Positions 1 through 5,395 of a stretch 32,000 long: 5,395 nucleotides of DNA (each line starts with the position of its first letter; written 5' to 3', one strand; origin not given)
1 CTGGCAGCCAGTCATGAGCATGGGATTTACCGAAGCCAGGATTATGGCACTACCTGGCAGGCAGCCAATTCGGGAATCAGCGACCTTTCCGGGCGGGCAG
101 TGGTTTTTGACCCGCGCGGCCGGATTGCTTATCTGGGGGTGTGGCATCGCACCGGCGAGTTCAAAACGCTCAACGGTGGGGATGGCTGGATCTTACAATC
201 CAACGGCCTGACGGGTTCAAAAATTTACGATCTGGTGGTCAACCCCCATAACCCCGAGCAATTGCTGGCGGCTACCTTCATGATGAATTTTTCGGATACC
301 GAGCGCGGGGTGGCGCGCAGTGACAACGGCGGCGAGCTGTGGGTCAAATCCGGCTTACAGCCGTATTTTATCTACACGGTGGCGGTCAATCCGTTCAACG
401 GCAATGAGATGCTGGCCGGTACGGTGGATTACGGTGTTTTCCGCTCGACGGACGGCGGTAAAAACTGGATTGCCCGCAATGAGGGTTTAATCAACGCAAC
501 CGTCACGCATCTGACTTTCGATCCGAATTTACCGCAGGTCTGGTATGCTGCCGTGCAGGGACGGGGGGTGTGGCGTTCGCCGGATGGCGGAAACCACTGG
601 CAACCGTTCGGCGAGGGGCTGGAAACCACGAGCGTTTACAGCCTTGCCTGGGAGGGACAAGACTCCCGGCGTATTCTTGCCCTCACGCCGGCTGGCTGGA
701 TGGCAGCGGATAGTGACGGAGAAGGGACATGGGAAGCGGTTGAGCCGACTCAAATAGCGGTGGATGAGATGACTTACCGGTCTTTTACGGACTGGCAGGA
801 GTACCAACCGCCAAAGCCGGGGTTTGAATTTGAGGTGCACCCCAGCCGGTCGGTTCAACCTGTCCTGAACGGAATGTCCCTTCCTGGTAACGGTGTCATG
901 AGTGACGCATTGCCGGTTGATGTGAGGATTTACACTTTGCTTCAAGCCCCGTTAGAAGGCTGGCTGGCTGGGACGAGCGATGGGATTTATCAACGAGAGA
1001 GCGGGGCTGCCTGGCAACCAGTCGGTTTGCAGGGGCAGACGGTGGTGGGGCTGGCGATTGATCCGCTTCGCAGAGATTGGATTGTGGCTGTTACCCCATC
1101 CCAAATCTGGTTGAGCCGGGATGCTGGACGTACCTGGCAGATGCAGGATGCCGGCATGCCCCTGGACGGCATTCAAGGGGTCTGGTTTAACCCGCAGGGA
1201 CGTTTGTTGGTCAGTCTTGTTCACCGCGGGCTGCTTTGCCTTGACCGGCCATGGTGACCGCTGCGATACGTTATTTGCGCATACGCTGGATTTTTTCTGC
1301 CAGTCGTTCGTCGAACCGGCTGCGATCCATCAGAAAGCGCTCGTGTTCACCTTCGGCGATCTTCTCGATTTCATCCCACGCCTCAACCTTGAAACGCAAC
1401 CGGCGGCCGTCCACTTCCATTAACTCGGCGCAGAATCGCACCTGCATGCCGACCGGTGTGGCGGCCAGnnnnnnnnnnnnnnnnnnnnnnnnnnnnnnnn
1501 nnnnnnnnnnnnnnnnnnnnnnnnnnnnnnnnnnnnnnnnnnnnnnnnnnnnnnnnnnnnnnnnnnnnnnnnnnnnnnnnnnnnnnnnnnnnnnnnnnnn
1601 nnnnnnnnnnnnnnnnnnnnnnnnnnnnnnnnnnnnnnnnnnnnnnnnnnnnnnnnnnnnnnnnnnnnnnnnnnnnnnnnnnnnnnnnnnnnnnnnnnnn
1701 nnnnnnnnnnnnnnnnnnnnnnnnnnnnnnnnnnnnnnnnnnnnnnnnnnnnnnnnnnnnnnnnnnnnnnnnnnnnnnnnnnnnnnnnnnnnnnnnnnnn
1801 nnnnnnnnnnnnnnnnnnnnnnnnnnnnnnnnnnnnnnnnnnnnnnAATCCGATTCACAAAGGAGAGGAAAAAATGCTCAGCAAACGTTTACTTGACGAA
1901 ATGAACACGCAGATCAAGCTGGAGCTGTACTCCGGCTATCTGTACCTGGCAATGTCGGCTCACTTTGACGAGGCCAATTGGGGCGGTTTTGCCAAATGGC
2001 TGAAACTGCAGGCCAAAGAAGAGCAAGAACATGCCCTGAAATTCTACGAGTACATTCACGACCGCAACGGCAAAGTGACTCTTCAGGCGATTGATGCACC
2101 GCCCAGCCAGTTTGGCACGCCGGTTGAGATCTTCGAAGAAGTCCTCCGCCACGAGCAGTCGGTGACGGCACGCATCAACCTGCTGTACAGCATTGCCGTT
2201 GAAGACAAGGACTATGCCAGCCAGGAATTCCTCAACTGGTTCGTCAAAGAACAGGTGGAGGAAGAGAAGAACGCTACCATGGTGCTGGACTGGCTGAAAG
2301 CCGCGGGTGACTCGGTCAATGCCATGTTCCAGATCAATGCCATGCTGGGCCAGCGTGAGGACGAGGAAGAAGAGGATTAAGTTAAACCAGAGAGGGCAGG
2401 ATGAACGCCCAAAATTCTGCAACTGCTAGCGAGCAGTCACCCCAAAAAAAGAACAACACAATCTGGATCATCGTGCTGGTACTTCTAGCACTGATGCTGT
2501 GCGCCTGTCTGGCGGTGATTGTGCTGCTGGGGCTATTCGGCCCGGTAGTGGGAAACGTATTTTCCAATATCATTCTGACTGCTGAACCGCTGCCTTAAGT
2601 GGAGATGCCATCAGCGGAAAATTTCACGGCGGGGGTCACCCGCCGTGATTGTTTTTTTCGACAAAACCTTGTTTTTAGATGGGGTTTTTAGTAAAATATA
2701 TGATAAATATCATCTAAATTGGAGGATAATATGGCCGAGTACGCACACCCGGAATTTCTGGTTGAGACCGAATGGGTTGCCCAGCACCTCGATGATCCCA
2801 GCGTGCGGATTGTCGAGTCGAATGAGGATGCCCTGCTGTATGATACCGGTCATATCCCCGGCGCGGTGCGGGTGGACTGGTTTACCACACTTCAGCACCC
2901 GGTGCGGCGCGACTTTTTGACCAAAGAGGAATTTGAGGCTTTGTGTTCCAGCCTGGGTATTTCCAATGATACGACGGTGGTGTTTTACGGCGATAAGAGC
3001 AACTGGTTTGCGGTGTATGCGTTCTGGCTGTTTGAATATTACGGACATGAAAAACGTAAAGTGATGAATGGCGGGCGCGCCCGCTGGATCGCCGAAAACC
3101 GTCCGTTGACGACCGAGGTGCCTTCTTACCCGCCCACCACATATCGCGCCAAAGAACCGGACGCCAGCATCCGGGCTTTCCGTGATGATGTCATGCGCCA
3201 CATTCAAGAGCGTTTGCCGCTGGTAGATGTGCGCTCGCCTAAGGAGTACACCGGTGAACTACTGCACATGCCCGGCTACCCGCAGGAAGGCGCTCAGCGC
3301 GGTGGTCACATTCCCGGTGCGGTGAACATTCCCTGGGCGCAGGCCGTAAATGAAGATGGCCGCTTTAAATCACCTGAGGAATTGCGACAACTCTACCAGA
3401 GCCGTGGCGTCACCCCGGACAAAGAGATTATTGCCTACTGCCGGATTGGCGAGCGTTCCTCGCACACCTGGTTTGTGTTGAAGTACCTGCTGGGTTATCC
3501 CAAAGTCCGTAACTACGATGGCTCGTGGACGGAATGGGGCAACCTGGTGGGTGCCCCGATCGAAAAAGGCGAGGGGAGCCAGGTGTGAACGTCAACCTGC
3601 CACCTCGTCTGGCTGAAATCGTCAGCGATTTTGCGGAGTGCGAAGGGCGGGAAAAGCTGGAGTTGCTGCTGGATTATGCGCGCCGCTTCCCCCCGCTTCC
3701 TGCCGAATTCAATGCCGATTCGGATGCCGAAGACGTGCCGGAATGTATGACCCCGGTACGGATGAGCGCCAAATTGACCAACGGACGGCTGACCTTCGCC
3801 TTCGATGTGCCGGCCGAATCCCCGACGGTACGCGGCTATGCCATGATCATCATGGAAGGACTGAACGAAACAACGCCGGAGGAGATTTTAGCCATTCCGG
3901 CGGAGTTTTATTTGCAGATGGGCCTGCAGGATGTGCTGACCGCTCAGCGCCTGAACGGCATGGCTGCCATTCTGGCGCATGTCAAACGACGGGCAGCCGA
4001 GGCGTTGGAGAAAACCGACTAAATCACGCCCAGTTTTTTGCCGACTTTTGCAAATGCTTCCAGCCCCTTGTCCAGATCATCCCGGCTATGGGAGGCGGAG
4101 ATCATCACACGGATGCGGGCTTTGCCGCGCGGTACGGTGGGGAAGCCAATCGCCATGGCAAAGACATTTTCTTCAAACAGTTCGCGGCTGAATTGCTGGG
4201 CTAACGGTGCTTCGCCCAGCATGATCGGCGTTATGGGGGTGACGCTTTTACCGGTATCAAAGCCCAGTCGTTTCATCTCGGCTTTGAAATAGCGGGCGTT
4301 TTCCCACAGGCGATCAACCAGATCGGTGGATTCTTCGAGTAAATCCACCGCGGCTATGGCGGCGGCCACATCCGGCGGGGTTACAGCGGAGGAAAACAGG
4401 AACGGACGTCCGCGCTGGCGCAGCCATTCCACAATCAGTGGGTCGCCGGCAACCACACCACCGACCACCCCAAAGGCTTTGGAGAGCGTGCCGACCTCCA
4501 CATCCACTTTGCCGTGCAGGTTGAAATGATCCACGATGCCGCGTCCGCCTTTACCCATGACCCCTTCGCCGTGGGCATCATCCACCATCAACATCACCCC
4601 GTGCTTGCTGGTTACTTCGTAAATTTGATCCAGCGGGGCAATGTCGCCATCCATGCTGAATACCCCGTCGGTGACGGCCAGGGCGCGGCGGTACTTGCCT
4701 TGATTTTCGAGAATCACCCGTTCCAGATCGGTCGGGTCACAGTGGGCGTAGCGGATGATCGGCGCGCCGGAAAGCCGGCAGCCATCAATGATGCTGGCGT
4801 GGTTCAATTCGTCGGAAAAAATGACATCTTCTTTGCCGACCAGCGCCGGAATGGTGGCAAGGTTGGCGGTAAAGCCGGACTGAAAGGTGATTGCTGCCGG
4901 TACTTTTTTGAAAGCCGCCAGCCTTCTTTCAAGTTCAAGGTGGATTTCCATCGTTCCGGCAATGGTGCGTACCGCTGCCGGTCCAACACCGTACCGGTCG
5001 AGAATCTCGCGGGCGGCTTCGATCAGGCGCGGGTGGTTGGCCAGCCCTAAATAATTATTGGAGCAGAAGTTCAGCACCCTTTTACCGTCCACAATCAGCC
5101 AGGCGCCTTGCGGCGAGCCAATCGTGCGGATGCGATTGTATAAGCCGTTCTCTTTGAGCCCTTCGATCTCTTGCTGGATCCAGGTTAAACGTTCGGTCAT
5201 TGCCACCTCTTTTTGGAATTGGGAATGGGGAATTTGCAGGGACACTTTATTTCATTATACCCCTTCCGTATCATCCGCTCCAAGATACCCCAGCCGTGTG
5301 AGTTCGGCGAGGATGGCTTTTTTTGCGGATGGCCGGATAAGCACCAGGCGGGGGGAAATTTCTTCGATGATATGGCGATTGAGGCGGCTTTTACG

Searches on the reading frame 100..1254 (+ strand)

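Call 12: search_protein_families(library=pfam, proteins=[window:100-1254:+], max_evalue=0.001)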
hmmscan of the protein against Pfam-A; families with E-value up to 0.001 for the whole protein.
window:100-1254:+ (385 aa): 1 family
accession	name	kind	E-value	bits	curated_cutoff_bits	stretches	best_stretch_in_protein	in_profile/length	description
PF15902.12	Sortilin-Vps10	-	1.1e-11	44.7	33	1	113-198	3-89/446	Sortilin, neurotensin receptor 3,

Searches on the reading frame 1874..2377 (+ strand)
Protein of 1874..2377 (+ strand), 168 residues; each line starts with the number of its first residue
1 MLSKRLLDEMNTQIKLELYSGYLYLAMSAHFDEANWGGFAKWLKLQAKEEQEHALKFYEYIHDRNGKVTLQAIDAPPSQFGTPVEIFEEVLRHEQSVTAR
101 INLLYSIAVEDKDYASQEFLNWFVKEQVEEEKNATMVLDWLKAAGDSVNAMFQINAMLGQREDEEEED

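Call 12: search_protein_families(library=pfam, proteins=[window:1874-2377:+], max_evalue=0.001)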
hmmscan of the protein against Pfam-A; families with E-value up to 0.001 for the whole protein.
window:1874-2377:+ (168 aa): 1 family
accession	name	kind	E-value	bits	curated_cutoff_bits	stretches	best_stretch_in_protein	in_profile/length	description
PF00210.30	Ferritin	-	5.1e-41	140.3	24.5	1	8-139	2-137/142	Ferritin-like domain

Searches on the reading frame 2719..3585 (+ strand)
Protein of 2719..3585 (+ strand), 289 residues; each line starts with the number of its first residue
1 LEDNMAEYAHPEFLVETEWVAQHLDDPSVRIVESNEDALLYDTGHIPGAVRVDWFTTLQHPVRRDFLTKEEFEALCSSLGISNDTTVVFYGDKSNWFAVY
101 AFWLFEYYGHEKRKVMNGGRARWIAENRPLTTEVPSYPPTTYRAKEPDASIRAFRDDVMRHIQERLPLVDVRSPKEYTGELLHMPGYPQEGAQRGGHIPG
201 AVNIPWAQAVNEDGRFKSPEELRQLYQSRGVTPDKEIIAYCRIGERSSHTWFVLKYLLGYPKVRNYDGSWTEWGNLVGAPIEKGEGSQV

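Call 12: search_protein_families(library=pfam, proteins=[window:2719-3585:+], max_evalue=0.001)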
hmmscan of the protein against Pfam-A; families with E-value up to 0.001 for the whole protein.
window:2719-3585:+ (289 aa): 1 family
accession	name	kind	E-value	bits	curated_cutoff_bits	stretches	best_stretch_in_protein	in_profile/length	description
PF00581.25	Rhodanese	-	2.8e-36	124.5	22.2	2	158-274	5-100/102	Rhodanese-like domain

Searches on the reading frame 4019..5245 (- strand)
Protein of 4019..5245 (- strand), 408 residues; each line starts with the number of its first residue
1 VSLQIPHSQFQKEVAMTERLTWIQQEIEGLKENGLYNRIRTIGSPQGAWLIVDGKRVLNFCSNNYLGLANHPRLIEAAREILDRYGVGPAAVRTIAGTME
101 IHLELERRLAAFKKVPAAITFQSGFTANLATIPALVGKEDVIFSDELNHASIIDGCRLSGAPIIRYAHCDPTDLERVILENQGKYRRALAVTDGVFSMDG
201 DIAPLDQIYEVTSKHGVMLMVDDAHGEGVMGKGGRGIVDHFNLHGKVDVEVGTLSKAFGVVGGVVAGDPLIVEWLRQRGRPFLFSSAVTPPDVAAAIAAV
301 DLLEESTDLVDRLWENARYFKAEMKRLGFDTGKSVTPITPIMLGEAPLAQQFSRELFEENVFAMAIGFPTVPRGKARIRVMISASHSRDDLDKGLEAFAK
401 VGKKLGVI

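Call 12: search_protein_families(library=pfam, proteins=[window:4019-5245:-], max_evalue=0.001)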
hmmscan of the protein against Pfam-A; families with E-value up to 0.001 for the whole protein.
window:4019-5245:- (408 aa): 2 families
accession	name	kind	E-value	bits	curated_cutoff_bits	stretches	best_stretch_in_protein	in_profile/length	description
PF00155.27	Aminotran_1_2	-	1.4e-64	219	19.7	1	56-398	2-361/361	Aminotransferase class I and II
PF01212.27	Beta_elim_lyase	-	9.8e-05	22.2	27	1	103-326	35-267/288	Beta-eliminating lyase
